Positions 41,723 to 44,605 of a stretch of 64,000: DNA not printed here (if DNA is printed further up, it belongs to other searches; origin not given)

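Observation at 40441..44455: Two adjacent exported internalin-like leucine-rich-repeat proteins (476 and 860 aa)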

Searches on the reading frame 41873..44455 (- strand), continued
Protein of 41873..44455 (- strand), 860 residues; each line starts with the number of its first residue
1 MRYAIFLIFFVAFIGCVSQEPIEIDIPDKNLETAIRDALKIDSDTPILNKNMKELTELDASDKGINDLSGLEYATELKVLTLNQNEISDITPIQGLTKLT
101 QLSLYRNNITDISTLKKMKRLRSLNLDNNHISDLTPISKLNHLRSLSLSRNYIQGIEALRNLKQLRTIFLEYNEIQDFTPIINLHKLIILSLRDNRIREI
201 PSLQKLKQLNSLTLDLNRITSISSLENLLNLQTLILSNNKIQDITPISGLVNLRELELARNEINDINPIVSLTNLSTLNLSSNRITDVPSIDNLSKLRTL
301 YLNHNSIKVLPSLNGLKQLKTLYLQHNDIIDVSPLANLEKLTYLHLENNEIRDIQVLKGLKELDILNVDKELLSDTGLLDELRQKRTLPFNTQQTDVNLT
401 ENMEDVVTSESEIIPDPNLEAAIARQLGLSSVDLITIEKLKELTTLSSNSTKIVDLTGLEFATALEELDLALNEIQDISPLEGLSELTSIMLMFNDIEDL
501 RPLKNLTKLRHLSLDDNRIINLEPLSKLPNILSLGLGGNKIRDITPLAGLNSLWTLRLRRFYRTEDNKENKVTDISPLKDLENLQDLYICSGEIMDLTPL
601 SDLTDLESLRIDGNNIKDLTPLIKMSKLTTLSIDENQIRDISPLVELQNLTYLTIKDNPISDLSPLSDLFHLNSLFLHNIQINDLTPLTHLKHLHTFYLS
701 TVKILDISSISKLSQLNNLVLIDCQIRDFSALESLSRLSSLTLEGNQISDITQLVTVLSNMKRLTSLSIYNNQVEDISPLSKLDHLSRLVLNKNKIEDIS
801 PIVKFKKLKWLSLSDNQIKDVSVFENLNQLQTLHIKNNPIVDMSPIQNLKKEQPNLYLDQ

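Call 18: list_cluster_members(proteins=[window:41873-44455:-, window:40441-41847:-, window:55414-57156:+, window:9146-11005:+, window:7710-8711:-, window:36826-39204:+, window:26939-28654:-, window:51833-53221:+, window:46961-48313:-, window:44632-45558:+])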
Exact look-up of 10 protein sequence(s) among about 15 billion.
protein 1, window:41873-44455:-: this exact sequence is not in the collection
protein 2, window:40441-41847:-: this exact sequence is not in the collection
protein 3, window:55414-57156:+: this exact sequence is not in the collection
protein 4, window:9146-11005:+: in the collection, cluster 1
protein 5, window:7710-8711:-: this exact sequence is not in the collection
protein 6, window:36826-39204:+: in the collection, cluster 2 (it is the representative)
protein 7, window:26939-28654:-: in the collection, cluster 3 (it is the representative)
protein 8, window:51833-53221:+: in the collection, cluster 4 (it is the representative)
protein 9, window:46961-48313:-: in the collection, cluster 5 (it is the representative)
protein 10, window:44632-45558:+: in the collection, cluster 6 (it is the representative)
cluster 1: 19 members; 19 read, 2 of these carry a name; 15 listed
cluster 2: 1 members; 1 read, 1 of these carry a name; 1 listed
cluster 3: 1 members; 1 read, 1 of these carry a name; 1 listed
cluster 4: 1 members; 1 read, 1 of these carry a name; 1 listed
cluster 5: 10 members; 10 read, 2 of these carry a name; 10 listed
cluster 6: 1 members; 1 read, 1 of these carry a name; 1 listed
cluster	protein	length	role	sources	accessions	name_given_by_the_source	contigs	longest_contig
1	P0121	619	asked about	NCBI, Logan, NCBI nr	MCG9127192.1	type II/IV secretion system protein [Candidatus Poribacteria bacterium]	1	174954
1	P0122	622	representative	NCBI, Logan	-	-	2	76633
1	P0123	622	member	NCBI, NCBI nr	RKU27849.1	type II secretion system protein GspE [Candidatus Poribacteria bacterium] | MAG: type II secretion system protein GspE [Candidatus Poribacteria bacterium]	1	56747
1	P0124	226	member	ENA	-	-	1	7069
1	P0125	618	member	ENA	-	-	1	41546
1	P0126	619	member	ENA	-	-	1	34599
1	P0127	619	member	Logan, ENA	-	-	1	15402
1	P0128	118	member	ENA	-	-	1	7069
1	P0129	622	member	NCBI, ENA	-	-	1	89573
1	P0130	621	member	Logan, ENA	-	-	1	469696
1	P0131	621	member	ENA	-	-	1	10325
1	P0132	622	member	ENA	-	-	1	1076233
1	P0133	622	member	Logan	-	-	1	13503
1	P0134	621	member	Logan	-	-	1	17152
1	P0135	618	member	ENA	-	-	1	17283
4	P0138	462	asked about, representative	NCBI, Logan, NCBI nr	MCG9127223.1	phosphoglucosamine mutase [Candidatus Poribacteria bacterium]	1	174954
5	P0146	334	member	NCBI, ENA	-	-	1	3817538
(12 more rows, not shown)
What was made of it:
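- On Poribacterial eukaryote-like repeat proteins: Window proteins equal NCBI MCG91271xx entries of 'Candidatus Poribacteria bacterium' (call 18).
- Window proteins are identical to NCBI MCG9127192-MCG9127223, annotated 'Candidatus Poribacteria bacterium' (call 18).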

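Call 20: find_encoding_contigs(protein=P0146, flank=10000, max_places=4)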
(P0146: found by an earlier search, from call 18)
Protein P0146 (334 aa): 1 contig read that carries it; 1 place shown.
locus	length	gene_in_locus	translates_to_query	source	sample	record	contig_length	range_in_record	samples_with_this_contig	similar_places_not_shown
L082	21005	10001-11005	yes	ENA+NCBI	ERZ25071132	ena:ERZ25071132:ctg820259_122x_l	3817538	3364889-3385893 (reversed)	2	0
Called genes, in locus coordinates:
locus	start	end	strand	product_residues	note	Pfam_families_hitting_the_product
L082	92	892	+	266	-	PF05721:PhyH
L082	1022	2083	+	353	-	PF00034:Cytochrom_C (faint), PF13442:Cytochrome_CBB3 (faint)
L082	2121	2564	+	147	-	PF03364:Polyketide_cyc (weak)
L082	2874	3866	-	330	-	PF02826:2-Hacid_dh_C (weak), PF03446:NAD_binding_2 (weak), PF03807:F420_oxidored (weak), PF07991:KARI_N, PF01450:KARI_C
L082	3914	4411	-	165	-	PF01842:ACT, PF22629:ACT_AHAS_ss, PF13710:ACT_5, PF10369:ALS_ss_C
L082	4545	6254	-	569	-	PF02776:TPP_enzyme_N, PF00205:TPP_enzyme_M, PF02775:TPP_enzyme_C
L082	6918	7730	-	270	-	PF27344:MJECL34 (faint)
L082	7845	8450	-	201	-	PF00081:Sod_Fe_N, PF02777:Sod_Fe_C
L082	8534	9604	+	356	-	PF02388:FemAB (faint), PF13480:Acetyltransf_6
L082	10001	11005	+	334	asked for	PF00884:Sulfatase, PF16347:SGSH_C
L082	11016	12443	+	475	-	PF01663:Phosphodiest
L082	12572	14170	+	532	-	PF01637:ATPase_2 (weak), PF14516:AAA_35, PF13401:AAA_22, PF28130:DUF8371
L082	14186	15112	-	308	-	PF03576:Peptidase_S58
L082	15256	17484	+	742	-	-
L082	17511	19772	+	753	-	-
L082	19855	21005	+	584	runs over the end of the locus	-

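Call 47: search_protein_families(library=ncbifam, proteins=[window:41873-44455:-], max_evalue=0.001)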
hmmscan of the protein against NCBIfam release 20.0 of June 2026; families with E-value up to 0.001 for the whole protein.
window:41873-44455:- (860 aa): 5 families
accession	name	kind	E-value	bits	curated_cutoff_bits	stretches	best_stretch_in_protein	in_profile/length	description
NF033189.1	internalin_A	exception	8.9e-138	460.9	1600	5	433-691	133-381/799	class 1 internalin InlA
NF033190.2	inl_like_NEAT_1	exception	2.6e-131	439.4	1275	4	41-307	207-472/754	NEAT domain-containing leucine-rich repeat protein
NF033188.1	internalin_H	exception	1.8e-109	366.9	1050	6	22-238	44-261/548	InlH/InlC2 family class 1 internalin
NF033186.1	internalin_K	exception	1.3e-27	96.5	1100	3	22-188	41-212/604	class 1 internalin InlK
NF033187.0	internalin_J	exception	1.8e-22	79.5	1700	2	409-786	61-414/846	class 1 internalin InlJ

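Call 63: predict_structure(protein=window:41873-44455:-)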
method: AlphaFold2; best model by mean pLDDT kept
length: 860 residues; sequences in the alignment: 1
mean_pLDDT: 70.7   pTM: 0.50
mean pLDDT of the five models: 70.7, 62.9, 56.4, 38.2, 27.5
residues with pLDDT >= 90: 90; 70-90: 467; 50-70: 151; < 50: 152
segments of 3 or more residues with pLDDT < 50: 1-51, 375-377, 384-469, 563-571
pLDDT, mean of each block of 10 residues (from residue 1): 30 29 30 40 38 62 61 78 71 84 83 85 85 83 88 74 86 75 82 72 79 73 70 79 70 84 69 84 64 83 71 77 72 79 72 65 63 52 41 23 21 26 30 29 31 35 41 62 71 66 80 70 80 73 77 82 41 74 87 73 90 81 90 88 91 91 87 90 82 90 72 89 83 90 84 88 92 84 91 84 87 84 82 82 79 76
secondary structure, 60 per line:
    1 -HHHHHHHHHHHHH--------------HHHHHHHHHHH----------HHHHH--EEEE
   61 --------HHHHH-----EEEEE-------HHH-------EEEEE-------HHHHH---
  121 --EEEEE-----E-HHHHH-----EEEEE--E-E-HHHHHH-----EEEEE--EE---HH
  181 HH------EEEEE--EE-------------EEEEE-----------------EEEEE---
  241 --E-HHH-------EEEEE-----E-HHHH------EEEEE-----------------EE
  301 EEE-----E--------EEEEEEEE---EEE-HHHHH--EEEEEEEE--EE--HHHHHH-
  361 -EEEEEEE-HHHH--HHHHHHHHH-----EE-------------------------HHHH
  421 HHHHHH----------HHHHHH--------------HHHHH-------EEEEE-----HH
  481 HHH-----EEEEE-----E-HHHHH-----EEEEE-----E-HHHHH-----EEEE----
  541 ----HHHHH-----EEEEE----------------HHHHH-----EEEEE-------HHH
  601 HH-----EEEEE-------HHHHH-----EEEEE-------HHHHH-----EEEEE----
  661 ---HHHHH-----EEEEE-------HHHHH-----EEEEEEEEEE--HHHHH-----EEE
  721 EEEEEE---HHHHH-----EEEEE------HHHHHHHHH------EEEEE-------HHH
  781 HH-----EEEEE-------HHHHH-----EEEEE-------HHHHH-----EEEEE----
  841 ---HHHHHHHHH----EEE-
elements in order (helices of 4 or more, strands of 3 or more residues): H2-14 H29-39 H50-54 E57-60 H69-73 E79-83 E101-105 H113-117 E123-127 H135-139 E145-149 H156-161 E167-171 H179-182 E189-193 E211-215 E233-237 E255-259 H267-270 E277-281 E299-303 E318-325 E329-331 H333-337 E340-347 H354-359 E362-368 H370-373 H376-384 H417-426 H437-442 H457-461 E469-473 H479-483 E489-493 H501-505 E511-515 H523-527 E533-536 H545-549 E555-559 H576-580 E586-590 H598-602 E608-612 H620-624 E630-634 H642-646 E652-656 H664-668 E674-678 H686-690 E696-705 H708-712 E718-726 H730-734 E740-744 H751-759 E766-770 H778-782 E788-792 H800-804 E810-814 H822-826 E832-836 H844-852 E857-859
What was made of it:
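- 41873..44455 (-): Gene A: 860-aa LRR lipoprotein made of two modules (NCBI neighbour numbering suggests MCG9127216). AF2 single-sequence model has pLDDT 70.7 and shows two solenoids (call 63).
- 43337..44380 (-): A module 1: N-cap (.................), 14 LRRs, and a C-cap-like end (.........). Beta-strands every 22 residues from 79 to 368 in the model (call 63).
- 43217..43336 (-): A inter-module linker (residues 374-413), predicted disordered. pLDDT below 50 across 384-469 (call 63).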
